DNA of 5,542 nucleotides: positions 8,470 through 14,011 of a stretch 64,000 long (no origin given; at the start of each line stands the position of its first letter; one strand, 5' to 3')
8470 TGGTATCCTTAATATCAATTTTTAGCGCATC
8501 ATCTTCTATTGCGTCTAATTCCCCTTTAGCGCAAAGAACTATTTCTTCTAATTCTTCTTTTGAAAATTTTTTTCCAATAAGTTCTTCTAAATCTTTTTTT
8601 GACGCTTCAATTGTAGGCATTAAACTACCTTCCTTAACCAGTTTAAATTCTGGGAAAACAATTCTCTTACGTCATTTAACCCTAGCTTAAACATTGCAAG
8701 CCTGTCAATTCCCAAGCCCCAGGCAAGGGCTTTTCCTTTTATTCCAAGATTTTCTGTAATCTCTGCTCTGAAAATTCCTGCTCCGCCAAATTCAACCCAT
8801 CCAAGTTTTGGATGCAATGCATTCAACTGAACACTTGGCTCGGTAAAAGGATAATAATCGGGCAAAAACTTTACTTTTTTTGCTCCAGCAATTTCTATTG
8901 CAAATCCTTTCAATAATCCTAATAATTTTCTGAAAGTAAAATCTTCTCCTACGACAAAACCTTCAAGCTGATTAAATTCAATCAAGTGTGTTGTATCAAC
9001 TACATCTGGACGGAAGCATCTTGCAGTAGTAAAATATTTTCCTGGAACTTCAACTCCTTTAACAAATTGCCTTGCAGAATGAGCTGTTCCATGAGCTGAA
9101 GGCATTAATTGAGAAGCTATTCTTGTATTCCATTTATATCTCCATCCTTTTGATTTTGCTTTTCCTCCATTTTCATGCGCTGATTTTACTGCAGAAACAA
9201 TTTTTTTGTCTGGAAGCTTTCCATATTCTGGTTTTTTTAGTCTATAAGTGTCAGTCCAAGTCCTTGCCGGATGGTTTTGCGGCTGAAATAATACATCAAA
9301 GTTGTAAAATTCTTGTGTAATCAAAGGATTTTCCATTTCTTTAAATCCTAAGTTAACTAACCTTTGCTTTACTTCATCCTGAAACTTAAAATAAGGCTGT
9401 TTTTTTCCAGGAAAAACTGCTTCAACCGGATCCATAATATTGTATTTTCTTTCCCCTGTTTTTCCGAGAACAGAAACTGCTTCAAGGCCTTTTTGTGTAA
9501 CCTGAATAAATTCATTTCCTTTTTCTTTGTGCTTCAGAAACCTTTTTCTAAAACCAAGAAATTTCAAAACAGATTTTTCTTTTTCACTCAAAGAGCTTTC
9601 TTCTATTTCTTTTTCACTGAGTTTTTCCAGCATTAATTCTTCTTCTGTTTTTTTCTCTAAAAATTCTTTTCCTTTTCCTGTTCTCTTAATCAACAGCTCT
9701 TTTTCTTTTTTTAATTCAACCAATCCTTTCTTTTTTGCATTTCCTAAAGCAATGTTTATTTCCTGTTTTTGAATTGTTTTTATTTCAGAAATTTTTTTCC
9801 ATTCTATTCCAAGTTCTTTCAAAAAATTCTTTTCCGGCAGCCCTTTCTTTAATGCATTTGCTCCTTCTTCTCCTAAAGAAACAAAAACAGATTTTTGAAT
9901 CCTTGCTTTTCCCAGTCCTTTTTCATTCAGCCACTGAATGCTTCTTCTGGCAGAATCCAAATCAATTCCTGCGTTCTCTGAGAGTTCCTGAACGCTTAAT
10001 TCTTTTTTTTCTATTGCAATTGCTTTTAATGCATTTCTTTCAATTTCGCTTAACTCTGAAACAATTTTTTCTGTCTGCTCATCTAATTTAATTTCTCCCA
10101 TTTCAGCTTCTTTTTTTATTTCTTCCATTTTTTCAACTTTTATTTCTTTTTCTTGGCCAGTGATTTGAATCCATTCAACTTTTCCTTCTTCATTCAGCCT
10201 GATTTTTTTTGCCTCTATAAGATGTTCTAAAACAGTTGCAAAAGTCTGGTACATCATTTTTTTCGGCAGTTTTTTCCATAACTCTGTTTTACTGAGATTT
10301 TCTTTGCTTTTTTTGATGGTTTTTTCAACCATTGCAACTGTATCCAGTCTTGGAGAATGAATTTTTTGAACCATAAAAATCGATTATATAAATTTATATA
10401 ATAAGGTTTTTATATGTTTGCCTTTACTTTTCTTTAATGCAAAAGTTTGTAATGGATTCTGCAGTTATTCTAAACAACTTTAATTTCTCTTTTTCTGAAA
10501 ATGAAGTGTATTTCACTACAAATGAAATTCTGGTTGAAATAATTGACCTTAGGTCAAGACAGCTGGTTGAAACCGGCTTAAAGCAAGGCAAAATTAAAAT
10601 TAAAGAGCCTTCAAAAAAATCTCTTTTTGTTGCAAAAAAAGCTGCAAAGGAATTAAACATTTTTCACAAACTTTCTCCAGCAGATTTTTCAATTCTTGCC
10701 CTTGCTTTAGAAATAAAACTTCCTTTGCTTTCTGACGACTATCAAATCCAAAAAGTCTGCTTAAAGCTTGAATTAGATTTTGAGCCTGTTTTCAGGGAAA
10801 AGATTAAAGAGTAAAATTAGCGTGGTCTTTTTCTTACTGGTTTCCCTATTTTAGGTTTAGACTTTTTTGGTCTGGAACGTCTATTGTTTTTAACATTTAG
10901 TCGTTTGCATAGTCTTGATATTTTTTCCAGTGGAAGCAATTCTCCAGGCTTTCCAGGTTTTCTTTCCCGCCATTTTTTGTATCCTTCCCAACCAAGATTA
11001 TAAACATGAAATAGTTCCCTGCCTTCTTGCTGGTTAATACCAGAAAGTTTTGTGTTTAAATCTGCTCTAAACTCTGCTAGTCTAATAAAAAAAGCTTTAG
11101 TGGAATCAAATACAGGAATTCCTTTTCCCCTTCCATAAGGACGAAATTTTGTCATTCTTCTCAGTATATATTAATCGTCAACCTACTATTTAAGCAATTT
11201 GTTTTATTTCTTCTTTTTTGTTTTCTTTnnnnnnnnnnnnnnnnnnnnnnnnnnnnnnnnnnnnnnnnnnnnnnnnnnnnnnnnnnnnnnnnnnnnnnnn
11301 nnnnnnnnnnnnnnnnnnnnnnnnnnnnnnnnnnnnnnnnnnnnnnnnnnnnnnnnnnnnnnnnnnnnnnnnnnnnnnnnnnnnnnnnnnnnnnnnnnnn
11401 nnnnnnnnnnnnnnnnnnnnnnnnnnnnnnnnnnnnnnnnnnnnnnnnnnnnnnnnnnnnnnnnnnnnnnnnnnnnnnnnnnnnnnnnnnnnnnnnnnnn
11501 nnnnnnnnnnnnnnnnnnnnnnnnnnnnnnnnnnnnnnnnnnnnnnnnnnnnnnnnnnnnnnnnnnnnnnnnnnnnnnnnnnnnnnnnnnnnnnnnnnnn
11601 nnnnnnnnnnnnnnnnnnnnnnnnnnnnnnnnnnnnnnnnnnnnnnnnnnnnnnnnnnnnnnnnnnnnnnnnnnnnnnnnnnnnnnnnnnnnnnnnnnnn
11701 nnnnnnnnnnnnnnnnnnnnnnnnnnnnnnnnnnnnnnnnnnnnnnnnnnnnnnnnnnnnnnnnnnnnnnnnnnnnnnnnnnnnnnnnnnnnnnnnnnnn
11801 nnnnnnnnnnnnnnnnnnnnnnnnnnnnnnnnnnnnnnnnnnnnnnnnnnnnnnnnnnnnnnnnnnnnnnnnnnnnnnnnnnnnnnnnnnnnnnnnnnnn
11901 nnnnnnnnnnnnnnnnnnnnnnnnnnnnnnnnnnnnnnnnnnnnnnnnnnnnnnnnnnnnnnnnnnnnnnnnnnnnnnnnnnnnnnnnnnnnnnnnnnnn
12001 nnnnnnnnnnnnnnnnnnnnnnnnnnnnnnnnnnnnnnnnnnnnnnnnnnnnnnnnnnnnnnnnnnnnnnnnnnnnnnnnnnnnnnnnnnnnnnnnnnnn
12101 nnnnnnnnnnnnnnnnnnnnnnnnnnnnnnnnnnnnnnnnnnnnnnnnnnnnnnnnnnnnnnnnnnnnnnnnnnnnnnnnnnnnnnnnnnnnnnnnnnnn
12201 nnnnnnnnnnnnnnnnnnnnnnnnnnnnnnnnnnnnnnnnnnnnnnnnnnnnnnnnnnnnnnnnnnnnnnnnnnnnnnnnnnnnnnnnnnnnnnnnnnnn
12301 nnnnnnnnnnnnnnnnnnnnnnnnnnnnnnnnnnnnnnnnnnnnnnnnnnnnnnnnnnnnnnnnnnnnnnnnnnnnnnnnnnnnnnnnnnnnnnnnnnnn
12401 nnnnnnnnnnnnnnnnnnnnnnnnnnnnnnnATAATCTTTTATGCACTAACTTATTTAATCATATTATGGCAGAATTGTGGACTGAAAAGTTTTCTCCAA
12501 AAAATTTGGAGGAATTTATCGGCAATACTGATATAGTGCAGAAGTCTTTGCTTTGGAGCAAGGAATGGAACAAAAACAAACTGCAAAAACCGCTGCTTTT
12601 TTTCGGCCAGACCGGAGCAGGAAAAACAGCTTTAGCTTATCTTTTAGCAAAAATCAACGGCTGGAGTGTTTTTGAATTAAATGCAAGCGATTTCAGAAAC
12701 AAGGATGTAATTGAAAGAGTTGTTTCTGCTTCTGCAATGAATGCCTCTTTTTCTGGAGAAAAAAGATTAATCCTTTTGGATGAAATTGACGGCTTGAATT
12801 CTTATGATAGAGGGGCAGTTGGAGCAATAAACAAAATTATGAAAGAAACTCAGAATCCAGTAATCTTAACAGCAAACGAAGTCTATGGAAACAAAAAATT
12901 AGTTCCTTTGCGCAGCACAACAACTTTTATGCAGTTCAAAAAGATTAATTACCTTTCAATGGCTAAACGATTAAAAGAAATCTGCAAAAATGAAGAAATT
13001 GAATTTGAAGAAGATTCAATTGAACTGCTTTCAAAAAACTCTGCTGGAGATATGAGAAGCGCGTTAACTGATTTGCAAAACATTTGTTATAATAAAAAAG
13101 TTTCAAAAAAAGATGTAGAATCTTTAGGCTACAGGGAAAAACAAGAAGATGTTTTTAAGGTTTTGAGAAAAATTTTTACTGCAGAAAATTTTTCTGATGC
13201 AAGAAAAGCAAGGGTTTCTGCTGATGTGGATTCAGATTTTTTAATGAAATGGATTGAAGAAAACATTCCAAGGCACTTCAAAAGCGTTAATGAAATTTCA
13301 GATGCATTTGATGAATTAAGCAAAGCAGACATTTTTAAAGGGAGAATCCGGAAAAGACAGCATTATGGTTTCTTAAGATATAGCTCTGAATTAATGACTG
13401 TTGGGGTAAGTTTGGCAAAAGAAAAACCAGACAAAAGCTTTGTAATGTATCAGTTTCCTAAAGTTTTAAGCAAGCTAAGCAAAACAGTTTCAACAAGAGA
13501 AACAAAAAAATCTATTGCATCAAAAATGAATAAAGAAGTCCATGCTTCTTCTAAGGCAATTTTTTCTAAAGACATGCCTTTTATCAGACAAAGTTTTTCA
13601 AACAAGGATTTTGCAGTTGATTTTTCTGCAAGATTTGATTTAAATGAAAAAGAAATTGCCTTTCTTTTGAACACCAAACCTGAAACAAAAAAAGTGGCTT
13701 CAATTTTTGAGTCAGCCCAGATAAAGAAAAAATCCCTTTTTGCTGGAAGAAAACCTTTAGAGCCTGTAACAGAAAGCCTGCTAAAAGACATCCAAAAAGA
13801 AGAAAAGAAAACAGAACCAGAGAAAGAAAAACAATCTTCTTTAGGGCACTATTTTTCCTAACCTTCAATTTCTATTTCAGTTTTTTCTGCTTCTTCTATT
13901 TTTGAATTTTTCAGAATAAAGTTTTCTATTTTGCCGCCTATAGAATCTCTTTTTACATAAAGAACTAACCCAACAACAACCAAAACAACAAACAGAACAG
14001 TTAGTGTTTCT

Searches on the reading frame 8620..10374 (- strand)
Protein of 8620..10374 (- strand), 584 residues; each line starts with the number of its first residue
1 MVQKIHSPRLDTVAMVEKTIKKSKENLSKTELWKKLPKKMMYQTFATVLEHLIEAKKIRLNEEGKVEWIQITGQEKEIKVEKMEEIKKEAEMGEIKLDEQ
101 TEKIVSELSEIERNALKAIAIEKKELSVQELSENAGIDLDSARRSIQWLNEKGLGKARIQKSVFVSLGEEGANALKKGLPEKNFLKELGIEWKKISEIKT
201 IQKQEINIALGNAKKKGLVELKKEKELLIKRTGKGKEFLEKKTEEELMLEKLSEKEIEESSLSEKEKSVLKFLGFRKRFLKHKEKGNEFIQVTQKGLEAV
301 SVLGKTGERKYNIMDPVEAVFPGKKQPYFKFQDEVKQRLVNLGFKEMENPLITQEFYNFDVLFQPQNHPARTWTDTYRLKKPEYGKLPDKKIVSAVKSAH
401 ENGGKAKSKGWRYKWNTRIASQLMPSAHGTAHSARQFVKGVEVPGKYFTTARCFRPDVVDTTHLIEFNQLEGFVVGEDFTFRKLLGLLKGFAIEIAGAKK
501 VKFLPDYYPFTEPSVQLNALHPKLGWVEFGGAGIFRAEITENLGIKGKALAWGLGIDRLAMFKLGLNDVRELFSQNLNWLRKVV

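Call 28: search_protein_families(library=ncbifam, proteins=[window:8620-10374:-], max_evalue=1e-10)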
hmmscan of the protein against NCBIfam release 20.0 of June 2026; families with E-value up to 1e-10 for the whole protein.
window:8620-10374:- (584 aa): 5 families
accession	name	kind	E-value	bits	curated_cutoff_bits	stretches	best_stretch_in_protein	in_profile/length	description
NF003210.0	PRK04172.1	equivalog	8.1e-142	473.5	350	1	107-583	3-491/496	phenylalanine--tRNA ligase subunit alpha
TIGR00468.1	pheS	equivalog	9.3e-86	288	237.45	1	277-583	23-322/324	phenylalanine--tRNA ligase subunit alpha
NF051887.1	PheS_related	equivalog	2.1e-20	73.1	300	1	449-576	101-232/349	PheS-related mystery ligase SrmL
TIGR00469.1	pheS_mito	equivalog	6.8e-17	61.3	258.35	1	482-582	240-342/451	phenylalanine--tRNA ligase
TIGR00470.1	sepS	equivalog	1.8e-14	53.1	380.65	0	436-573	199-341/533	O-phosphoserine--tRNA ligase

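Call 29: find_homologous_proteins(query=window:8620-10374:-, max_evalue=1e-30)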
Query window:8620-10374:- (584 aa): 495 proteins with E <= 1e-30 among 8000 candidates; the best 120 are listed.
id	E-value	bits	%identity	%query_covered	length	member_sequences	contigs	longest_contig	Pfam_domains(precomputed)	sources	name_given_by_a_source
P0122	0.0e+0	1274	100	100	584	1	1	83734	PF01409.26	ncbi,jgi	-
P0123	0.0e+0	1025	79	100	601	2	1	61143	PF01409.26,PF01978.26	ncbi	ncbi:MAG: phenylalanine--tRNA ligase subunit alpha [archaeon]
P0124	7.8e-297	1004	78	100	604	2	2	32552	PF01409.26,PF01978.26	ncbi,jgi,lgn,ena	-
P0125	1.0e-293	993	78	99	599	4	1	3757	PF01409.26,PF00152.26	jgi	-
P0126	2.4e-292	989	77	99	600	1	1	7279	PF01409.26,PF00152.26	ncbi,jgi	jgi:phenylalanyl-tRNA synthetase alpha chain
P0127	6.6e-291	984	76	100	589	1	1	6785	PF01409.26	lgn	-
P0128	3.2e-289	979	76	99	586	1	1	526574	PF01409.26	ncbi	-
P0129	5.7e-287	971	76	99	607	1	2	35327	PF01409.26,PF01978.26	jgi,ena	-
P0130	1.8e-280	950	74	100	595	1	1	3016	PF01409.26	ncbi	-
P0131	3.5e-280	949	75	100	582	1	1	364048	PF01409.26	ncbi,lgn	-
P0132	2.4e-279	946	74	99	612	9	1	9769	PF01409.26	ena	-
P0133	2.8e-273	926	74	100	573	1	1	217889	PF01409.26,PF00152.26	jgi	jgi:phenylalanyl-tRNA synthetase alpha chain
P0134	1.2e-200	686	63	82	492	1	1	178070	PF01409.26,PF00152.26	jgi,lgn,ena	-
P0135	1.2e-195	670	62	82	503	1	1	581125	PF01409.26,PF00152.26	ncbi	ncbi:MAG: phenylalanine--tRNA ligase subunit alpha [Candidatus Diapherotrites archaeon]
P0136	3.0e-192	658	61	83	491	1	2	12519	PF01409.26,PF00152.26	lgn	-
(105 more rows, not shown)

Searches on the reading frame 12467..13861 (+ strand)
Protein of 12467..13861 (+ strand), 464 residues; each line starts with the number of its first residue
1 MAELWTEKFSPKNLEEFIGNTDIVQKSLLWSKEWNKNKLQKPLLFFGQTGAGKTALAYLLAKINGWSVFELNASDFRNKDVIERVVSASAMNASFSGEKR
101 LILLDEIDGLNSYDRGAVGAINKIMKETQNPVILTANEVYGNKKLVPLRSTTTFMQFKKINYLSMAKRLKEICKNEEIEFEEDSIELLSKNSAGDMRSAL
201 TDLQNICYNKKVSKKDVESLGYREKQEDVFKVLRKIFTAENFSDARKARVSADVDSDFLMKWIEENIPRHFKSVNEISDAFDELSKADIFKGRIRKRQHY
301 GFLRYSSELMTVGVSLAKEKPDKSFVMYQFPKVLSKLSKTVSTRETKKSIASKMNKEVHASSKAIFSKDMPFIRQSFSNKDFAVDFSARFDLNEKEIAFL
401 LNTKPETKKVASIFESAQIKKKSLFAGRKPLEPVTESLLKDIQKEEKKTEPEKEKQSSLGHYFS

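Call 28: search_protein_families(library=ncbifam, proteins=[window:12467-13861:+], max_evalue=1e-10)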
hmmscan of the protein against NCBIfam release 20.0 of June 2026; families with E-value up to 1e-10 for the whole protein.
window:12467-13861:+ (464 aa): 22 families
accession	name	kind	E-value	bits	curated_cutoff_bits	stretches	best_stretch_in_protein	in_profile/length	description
NF003229.0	PRK04195.1-5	equivalog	6.2e-108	361.1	280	1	5-402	7-411/413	replication factor C large subunit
NF003230.0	PRK04195.1-6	equivalog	5.4e-105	351.9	441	1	4-454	3-458/494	replication factor C large subunit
NF003231.0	PRK04195.2-1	equivalog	1.7e-104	350.4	442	1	4-424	6-430/517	replication factor C large subunit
NF003233.0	PRK04195.2-3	equivalog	2.5e-100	336.7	471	1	4-449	2-444/504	replication factor C large subunit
NF003228.0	PRK04195.1-4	equivalog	7.1e-87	292.3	456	1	5-425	4-426/502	replication factor C large subunit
NF003234.0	PRK04195.2-4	equivalog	8.3e-85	285.5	529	1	4-455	2-455/497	replication factor C large subunit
NF003232.0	PRK04195.2-2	equivalog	7.5e-79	265.8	701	1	5-425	3-417/480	replication factor C large subunit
NF003226.0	PRK04195.1-1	equivalog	4.5e-70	236.6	588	1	5-400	4-399/405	replication factor C large subunit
NF003227.0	PRK04195.1-2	equivalog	9e-70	235.7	502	1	5-454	6-446/487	replication factor C large subunit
NF001679.0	PRK00440.1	equivalog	6.1e-35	120.8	303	1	2-247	5-249/322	replication factor C small subunit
NF009067.0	PRK12402.1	equivalog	2.1e-21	76.3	317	1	79-248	106-273/340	replication factor C small subunit 2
TIGR02397.1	dnaX_nterm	equivalog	2.3e-20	73.2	250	1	67-240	87-258/355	DNA polymerase III subunit gamma/tau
NF011523.0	PRK14962.1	equivalog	7.8e-17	61.2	576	1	67-218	87-236/474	DNA polymerase III subunits gamma and tau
NF003159.0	PRK04132.1-4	equivalog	7.8e-17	60.6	999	1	67-247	603-781/852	replication factor C small subunit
NF003157.0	PRK04132.1-2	equivalog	4e-15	54.8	1103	1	68-248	617-795/864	replication factor C small subunit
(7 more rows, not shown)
